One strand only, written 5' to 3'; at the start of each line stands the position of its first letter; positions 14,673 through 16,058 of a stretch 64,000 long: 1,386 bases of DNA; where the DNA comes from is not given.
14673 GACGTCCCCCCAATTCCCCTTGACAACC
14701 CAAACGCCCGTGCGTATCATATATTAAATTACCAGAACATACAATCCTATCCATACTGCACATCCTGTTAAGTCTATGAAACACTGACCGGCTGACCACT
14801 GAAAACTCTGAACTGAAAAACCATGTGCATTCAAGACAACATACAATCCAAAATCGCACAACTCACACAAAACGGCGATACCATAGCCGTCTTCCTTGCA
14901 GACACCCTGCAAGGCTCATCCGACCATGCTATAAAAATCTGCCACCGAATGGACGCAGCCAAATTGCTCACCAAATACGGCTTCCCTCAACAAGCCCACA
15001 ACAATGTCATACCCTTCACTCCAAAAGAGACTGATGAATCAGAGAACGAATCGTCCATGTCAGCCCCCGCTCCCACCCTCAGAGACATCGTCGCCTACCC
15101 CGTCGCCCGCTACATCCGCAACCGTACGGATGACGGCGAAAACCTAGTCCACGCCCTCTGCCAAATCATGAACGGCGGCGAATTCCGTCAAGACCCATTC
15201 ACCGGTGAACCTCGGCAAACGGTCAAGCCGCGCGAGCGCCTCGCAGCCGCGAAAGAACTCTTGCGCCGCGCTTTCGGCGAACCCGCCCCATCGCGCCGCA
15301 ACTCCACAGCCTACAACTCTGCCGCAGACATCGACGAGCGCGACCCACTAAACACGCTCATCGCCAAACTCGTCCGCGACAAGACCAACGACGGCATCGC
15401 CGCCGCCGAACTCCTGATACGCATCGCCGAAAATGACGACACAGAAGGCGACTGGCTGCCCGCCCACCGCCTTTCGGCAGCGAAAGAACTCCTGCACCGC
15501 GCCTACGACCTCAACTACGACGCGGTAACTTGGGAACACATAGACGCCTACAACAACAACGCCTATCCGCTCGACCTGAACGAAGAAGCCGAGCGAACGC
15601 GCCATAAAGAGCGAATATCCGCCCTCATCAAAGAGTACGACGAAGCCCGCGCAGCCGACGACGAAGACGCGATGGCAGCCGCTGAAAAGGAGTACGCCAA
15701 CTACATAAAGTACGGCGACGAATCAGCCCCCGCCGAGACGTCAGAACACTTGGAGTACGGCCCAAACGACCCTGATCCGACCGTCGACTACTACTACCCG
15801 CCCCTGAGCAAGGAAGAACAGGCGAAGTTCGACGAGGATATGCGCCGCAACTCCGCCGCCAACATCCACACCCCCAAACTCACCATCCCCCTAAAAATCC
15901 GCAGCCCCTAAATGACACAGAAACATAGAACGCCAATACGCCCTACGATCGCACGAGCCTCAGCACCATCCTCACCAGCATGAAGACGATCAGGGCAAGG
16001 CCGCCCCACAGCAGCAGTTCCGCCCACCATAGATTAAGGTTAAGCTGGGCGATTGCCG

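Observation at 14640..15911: Duplicated promoter + leader + gene module encoding an unrecognised three-repeat protein family (second copy at 27380-29093)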

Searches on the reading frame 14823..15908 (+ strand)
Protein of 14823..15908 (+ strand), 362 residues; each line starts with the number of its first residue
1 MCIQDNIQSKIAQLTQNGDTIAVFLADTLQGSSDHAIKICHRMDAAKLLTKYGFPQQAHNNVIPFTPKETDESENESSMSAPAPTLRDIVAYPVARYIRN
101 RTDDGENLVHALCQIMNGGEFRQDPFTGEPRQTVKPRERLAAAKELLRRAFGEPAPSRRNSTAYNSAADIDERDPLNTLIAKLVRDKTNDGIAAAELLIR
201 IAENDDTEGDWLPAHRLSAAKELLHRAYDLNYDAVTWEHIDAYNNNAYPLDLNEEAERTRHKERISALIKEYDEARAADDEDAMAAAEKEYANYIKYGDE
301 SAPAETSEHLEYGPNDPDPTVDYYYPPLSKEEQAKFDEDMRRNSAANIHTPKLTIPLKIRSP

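Call 6: search_protein_families(library=pfam, proteins=[window:14823-15908:+], max_evalue=1)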
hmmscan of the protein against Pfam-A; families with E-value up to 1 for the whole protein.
window:14823-15908:+ (362 aa): 1 family
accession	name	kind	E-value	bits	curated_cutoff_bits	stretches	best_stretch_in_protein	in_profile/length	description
PF18082.7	NAT_N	-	0.29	12.5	27.8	0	43-87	1-45/129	N-acyltransferase N-terminal domain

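Call 7: search_protein_families(library=phrogs, proteins=[window:14823-15908:+], max_evalue=1)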
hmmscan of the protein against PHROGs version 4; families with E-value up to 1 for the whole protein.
window:14823-15908:+ (362 aa): 1 family
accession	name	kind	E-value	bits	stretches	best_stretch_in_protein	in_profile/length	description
phrog_15261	-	unknown function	0.00028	22.3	1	189-228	35-70/99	-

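Call 8: search_protein_families(library=ncbifam, proteins=[window:14823-15908:+], max_evalue=1)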
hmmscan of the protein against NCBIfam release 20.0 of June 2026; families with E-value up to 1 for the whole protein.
window:14823-15908:+ (362 aa): 2 families
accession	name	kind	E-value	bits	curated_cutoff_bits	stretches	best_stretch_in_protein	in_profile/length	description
TIGR03775.1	RPE3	domain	0.043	13.7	30.25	1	120-138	7-25/43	palindromic element RPE3 domain-containing protein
NF049979.1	AlphHSDSHdhA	equivalog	0.13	11.7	350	1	212-296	32-112/258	7alpha-hydroxysteroid dehydrogenase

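Call 9: search_protein_families(library=padloc, proteins=[window:14823-15908:+], max_evalue=1)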
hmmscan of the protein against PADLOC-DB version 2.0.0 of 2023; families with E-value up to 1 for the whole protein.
window:14823-15908:+ (362 aa): 0 families

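Call 12: search_solved_structures(query=window:14823-15908:+, max_evalue=1)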
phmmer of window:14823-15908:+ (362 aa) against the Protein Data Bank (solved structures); distinct sequences matched with E-value up to 1: 0.

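Call 13: find_homologous_proteins(query=window:14823-15908:+, max_evalue=0.001)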
Query window:14823-15908:+ (362 aa): 426 proteins with E <= 0.001 among 8000 candidates; the best 120 are listed.
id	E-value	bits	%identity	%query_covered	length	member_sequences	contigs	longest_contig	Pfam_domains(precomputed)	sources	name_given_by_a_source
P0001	2.9e-234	795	98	100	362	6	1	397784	-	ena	-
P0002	3.4e-230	781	96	100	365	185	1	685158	-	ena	-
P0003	6.8e-181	619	78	100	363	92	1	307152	-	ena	-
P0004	4.1e-154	531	98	68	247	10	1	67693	-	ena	-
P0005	5.0e-124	432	59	100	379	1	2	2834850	-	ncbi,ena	-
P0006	3.5e-117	410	55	100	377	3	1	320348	-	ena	-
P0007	1.2e-116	408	58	100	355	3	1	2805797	-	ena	-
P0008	7.2e-115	402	55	100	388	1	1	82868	-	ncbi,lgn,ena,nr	ncbi:MAG: hypothetical protein F4X57_09730 [Chloroflexi bacterium]|nr:hypothetical protein [Chlorofl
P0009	5.2e-114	399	56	100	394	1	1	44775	-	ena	-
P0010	1.5e-111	391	54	100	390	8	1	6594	-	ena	-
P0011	4.8e-110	386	54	100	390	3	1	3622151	-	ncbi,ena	-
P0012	5.2e-110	386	54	100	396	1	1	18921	-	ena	-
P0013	2.5e-108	381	51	100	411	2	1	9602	-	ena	-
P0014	2.6e-108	380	52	100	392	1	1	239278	-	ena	-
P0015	4.9e-108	380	54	100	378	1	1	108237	-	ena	-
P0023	1.0e-101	359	48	100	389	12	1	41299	-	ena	-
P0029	2.4e-99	351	51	100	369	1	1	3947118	-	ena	-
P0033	2.4e-97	344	47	100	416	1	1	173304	-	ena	-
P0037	5.1e-97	343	49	99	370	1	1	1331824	-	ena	-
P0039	8.6e-97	343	50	100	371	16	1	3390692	-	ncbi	-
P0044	9.8e-96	339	51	100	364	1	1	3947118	-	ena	-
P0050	1.6e-95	338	43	100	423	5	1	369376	-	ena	-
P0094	5.4e-83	297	45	100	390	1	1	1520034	-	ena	-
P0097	2.0e-80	289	44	100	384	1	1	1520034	-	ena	-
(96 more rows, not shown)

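Call 17: find_related_loci(query=A2, collection=genome_contigs, flank=6000)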
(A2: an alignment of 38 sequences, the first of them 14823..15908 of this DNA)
Query A2 (362 aa) in genome_contigs; peptide patterns used: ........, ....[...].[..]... (x = any residue, [..] = any of these).
46 stretches matched a pattern; 18 encode a relative of the query (tblastn E <= 1e-3); 17 distinct loci.
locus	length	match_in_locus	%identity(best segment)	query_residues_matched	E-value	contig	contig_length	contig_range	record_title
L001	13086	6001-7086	98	1-362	0e+0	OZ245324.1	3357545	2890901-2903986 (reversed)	MAG: Dehalococcoidia bacterium isolate 73e1cf89-bb5f-4822-b8fa-6749181b8977 genome assembly, chromosome: 1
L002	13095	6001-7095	96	1-362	0e+0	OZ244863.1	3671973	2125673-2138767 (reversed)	MAG: Dehalococcoidia bacterium isolate 3ac3ff71-9198-4354-86db-d96921461c44 genome assembly, chromosome: 1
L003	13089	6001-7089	77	1-362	4e-178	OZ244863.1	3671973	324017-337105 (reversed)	MAG: Dehalococcoidia bacterium isolate 3ac3ff71-9198-4354-86db-d96921461c44 genome assembly, chromosome: 1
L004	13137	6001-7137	59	1-362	8e-136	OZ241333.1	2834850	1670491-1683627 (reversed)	MAG: Dehalococcoidia bacterium isolate d207695e-97df-45e8-9d78-a3ca6e64d348 genome assembly, chromosome: 1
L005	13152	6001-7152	56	1-362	6e-125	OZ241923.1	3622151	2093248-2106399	MAG: Dehalococcoidia bacterium isolate 97b7e7e8-eacd-433b-a875-92d102a9312a genome assembly, chromosome: 1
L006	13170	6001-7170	54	1-362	1e-122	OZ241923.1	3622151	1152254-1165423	MAG: Dehalococcoidia bacterium isolate 97b7e7e8-eacd-433b-a875-92d102a9312a genome assembly, chromosome: 1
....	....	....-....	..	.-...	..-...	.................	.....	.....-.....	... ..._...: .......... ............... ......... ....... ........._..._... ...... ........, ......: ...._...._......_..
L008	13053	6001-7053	51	1-362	5e-105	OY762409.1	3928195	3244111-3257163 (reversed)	MAG: Dehalococcoidia bacterium isolate 38c4f93b-5868-4cd3-8e0a-f10fb6dda0e3 genome assembly, chromosome: 1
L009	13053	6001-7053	51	1-362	2e-104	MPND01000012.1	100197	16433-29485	MAG: SAR202 cluster bacterium bin90 NODE_342_length_100197_cov_7.65598_ID_683, whole genome shotgun sequence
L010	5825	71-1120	50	1-362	3e-102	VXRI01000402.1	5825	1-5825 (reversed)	MAG: Chloroflexi bacterium isolate SB0664_bin_29 NODE_5244_length_5825_cov_6.681282, whole genome shotgun sequence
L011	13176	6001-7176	44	1-361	6e-87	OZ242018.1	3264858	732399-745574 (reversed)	MAG: Dehalococcoidia bacterium isolate be0a7399-3cfc-4bfb-8065-0cf5b5fd85b7 genome assembly, chromosome: 1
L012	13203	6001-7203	42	1-362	5e-82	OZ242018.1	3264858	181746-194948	MAG: Dehalococcoidia bacterium isolate be0a7399-3cfc-4bfb-8065-0cf5b5fd85b7 genome assembly, chromosome: 1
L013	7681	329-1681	40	1-361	1e-80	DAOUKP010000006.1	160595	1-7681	MAG TPA_asm: Dehalococcoidia bacterium isolate S7_351 k113_614750, whole genome shotgun sequence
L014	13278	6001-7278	39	1-361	1e-76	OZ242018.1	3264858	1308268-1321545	MAG: Dehalococcoidia bacterium isolate be0a7399-3cfc-4bfb-8065-0cf5b5fd85b7 genome assembly, chromosome: 1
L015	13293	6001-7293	39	1-362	1e-73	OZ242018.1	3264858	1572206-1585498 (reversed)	MAG: Dehalococcoidia bacterium isolate be0a7399-3cfc-4bfb-8065-0cf5b5fd85b7 genome assembly, chromosome: 1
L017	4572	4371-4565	64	1-67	2e-21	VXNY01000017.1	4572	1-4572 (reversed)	MAG: Gammaproteobacteria bacterium isolate SB0662_bin_2 NODE_11356_length_4572_cov_61.466903, whole genome shotgun seque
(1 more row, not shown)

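Call 24: search_protein_families(library=pfam, proteins=[L008:7391-8485:+, L008:8576-9694:+, L008:2958-4112:-, L008:4268-5758:-, L008:9724-10572:+, L003:7148-8221:-, L008:10935-11840:-, L008:546-1076:-], max_evalue=0.001)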
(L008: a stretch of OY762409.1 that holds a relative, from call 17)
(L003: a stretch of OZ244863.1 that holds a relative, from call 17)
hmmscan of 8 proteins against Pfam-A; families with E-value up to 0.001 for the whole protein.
L008:7391-8485:+ (365 aa): 0 families

L008:8576-9694:+ (373 aa): 0 families

L008:2958-4112:- (385 aa): 3 families
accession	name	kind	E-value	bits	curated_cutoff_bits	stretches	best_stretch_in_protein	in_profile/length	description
PF06441.18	EHN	-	3.1e-38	130.7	22.8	1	3-108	1-107/107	Epoxide hydrolase N terminus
PF00561.26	Abhydrolase_1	-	6.8e-11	42.7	25.8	1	94-259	2-152/245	alpha/beta hydrolase fold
PF12697.13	Abhydrolase_6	-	1.2e-06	29.8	26.3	1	96-371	2-216/217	Alpha/beta hydrolase family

L008:4268-5758:- (497 aa): 1 family
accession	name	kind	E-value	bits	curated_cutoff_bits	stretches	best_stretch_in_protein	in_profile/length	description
PF07690.21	MFS_1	-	2.5e-32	112.6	33.4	2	63-317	21-222/347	Major Facilitator Superfamily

L008:9724-10572:+ (283 aa): 0 families

L003:7148-8221:- (358 aa): 1 family
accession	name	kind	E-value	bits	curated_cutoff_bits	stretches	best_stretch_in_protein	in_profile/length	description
PF00296.26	Bac_luciferase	-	4.6e-66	223.7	27.9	1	1-318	1-313/314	Luciferase-like monooxygenase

L008:10935-11840:- (302 aa): 1 family
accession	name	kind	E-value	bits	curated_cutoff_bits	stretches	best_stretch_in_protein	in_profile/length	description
PF00230.25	MIP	-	5.4e-38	131.4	25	1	5-263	6-222/222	Major intrinsic protein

L008:546-1076:- (177 aa): 1 family
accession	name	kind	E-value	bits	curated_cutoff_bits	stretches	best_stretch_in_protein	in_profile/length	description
PF08818.16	DUF1801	-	5e-11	43.3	27.2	1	78-168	3-84/85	Domain of unknown function (DU1801)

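Call 25: predict_structure(alignment_id=A3)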
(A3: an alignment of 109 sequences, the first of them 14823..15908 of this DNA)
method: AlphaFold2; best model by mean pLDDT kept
length: 362 residues; sequences in the alignment: 109
mean_pLDDT: 79.1   pTM: 0.63
mean pLDDT of the five models: 79.1, 77.7, 77.4, 76.0, 72.5
residues with pLDDT >= 90: 136; 70-90: 129; 50-70: 57; < 50: 40
segments of 3 or more residues with pLDDT < 50: 56-79, 301-313
pLDDT, mean of each block of 10 residues (from residue 1): 75 93 94 86 94 59 41 42 87 94 95 92 80 90 95 74 78 82 86 93 81 93 93 89 80 72 87 92 90 80 41 54 64 84 63 61 46
secondary structure, 60 per line:
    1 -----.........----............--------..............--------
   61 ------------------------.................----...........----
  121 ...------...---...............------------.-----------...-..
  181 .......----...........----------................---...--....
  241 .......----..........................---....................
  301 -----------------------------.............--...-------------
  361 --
elements in order: H6-14 H19-30 H39-52 H86-101 H106-116 E121-123 E130-132 H136-150 H179-187 H192-202 H213-228 H237-247 H252-277 H281-300 H330-342

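Call 29: fold_search(model_id=the predicted structure, library=pdb)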
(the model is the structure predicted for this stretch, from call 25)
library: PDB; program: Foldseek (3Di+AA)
matches with E <= 10: 54; with E <= 0.001: 0
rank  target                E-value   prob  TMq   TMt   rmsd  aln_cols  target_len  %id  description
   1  4uzy_A                1.5e+00  0.10  0.12  0.07  20.4       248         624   17  Crystal structure of the Chlamydomonas IFT70 and IFT52 complex (released 2014-11-05)
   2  6o4o                  1.7e+00  0.09  0.13  0.22  18.4       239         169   14  The structure of human interleukin 11 (released 2020-05-06)
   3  8dpw                  1.7e+00  0.07  0.11  0.18  19.2       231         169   12  The structure of Interleukin-11 Mutein (released 2023-11-29)
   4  3zcd_B                1.8e+00  0.07  0.13  0.15  16.9       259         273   12  Native structure of Farnesyl Pyrophosphate Synthase from Pseudomonas aeruginosa PA01. (released 2013-12-04)
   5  5j4z_BC               2.1e+00  0.08  0.15  0.19  18.4       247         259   12  Architecture of tight respirasome (released 2016-09-21)
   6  5yjc_B                2.5e+00  0.04  0.12  0.15  24.6       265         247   12  Structural insights into the CRISPR-Cas-associated ribonuclease activity of Staphylococcus epidermidis Csm6 (released 2018-10-17)
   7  9fhl_H                3.3e+00  0.08  0.12  0.19  11.9       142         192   13  High-resolution cryo-EM structure of Saccharolobus solfataricus 30S ribosomal subunit bound to mRNA and initiator tRNA (released 2025-01-15)
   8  9w2z_C                3.3e+00  0.07  0.15  0.19  19.2       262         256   10  Cryo-EM structure of complex IV on the bovine heart submitochondrial particles, IV-A (released 2026-04-01)
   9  6gs1_A                3.3e+00  0.06  0.13  0.11  18.2       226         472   10  Crystal structure of peptide transporter DtpA-nanobody in MES buffer (released 2019-01-30)
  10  8d82_D                3.3e+00  0.03  0.10  0.16  18.7       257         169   11  Cryo-EM structure of human IL-6 signaling complex in detergent: model containing full extracellular domains (released 2023-03-29)
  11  4jyx_D                3.6e+00  0.03  0.11  0.12  18.0       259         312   10  Crystal structure of polyprenyl synthase PATL_3739 (TARGET EFI-509195) FROM PSEUDOALTEROMONAS ATLANTICA, COMPLEX WITH  (released 2013-04-10)
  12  3qkc_A                3.6e+00  0.02  0.10  0.12  18.7       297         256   12  CRYSTAL STRUCTURE OF geranyl diphosphate synthase small subunit from Antirrhinum majus (released 2011-02-16)
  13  6gi3                  4.0e+00  0.02  0.08  0.14  18.2       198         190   12  Structure of Lytic Transglycosylase MltE mutant S73A from E.coli (released 2018-10-10)
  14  6d7o                  4.6e+00  0.02  0.11  0.08  27.6       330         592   11  Crystal Structure of Rat TRPV6* in complex with 2-Aminoethoxydiphenyl borate (2-APB) (released 2018-07-18)
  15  8dps_B                4.8e+00  0.04  0.11  0.19  20.2       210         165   14  The structure of the interleukin 11 signalling complex, truncated gp130 (released 2023-11-29)
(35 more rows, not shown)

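Call 30: fold_search(model_id=the predicted structure, library=viral)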
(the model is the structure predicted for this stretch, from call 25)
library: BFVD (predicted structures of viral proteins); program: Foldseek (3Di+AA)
matches with E <= 10: 105; with E <= 0.001: 0
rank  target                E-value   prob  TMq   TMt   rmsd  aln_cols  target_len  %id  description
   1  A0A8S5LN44            2.0e-01  0.28  0.12  0.18  20.1       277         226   12  Uncharacterized protein [Siphoviridae sp. ctDuC3]
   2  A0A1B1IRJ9            6.3e-01  0.60  0.15  0.34  19.1       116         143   19  (no name in the UniProt tables at hand)
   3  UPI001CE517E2         1.1e+00  0.06  0.10  0.14  23.3       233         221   14  (no name look-up for this kind of identifier)
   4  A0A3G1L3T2            1.3e+00  0.08  0.13  0.16  22.9       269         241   17  Putative RNA polymerase sigma-70 factor [Synechococcus phage S-CBWM1]
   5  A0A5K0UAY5            1.6e+00  0.04  0.11  0.10  22.5       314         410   14  Uncharacterized protein [Yasminevirus sp. GU-2018]
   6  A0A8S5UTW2            1.9e+00  0.06  0.13  0.08  19.7       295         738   14  Uncharacterized protein [Myoviridae sp. ctYA416]
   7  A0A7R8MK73            1.9e+00  0.05  0.12  0.06  48.0       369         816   13  Uncharacterized protein [Klebsiella phage vB_KvM-Eowyn]
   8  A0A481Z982            1.9e+00  0.04  0.10  0.12  22.8       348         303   14  Uncharacterized protein [Pithovirus LCPAC401]
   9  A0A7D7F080            2.0e+00  0.06  0.12  0.13  32.9       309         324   14  (no name in the UniProt tables at hand)
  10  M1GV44                2.0e+00  0.03  0.07  0.08  23.0       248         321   13  (no name in the UniProt tables at hand)
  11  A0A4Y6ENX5            2.1e+00  0.03  0.10  0.11  30.2       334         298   15  Immunity repressor [Mycobacterium phage LilSpotty]
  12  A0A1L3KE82            2.1e+00  0.03  0.11  0.09  33.6       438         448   14  (no name in the UniProt tables at hand)
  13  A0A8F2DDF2            2.2e+00  0.12  0.14  0.04  24.9       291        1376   17  (no name in the UniProt tables at hand)
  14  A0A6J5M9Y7            2.3e+00  0.07  0.11  0.20  24.3       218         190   17  Uncharacterized protein [uncultured Caudovirales phage]
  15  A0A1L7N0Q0            2.3e+00  0.03  0.10  0.06  38.5       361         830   12  Putative SbcC-ATPase [Ralstonia phage RP12]
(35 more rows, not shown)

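Call 34: search_protein_representatives(alignment_id=A3)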
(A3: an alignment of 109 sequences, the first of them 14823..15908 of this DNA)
Query: 109 sequences, 378 profile positions. Proteins with E-value up to 0.001 (for the whole library): 481; up to 1e-10: 278; up to 1e-30: 51. The best 150 are listed.
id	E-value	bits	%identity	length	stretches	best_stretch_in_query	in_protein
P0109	1.1e-157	541.6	-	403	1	1-378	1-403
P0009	1.6e-154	531.1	-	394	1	1-378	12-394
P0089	4.2e-151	519.9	-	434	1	1-378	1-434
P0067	2.0e-150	517.6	-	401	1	1-378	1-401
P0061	2.9e-150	517.1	-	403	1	1-378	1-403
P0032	8.0e-140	482.7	-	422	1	1-377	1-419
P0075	3.8e-107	375.2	-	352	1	1-314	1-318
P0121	1.1e-102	360.6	-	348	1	1-255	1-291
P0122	7.1e-92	324.9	-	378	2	85-340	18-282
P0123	1.0e-89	317.8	-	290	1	132-378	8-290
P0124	8.5e-87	308.2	-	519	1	1-373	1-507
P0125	7.0e-83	295.3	-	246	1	128-377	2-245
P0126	5.5e-80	285.8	-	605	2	1-304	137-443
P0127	1.2e-78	281.3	-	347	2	1-220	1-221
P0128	2.6e-75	270.4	-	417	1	10-348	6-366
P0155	9.9e-36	140.1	-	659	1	6-323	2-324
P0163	5.2e-31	124.6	-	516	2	6-214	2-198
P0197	2.9e-21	92.6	-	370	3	5-67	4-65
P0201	1.6e-20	90.1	-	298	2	166-235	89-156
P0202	1.8e-20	89.9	-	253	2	7-161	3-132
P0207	9.6e-20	87.5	-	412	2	153-233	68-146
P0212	1.7e-19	86.7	-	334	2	179-233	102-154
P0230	2.2e-18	83.1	-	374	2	7-66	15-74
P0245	3.1e-17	79.3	-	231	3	5-54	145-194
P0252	9.8e-17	77.6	-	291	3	181-233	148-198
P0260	1.5e-16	77.0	-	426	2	176-234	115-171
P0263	1.7e-16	76.8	-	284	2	161-232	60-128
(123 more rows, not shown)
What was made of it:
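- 426+ hits in one search and 481 clusters at 50% identity in another; all named loci are Dehalococcoidia/SAR202 MAGs (calls 13, 17, 34).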
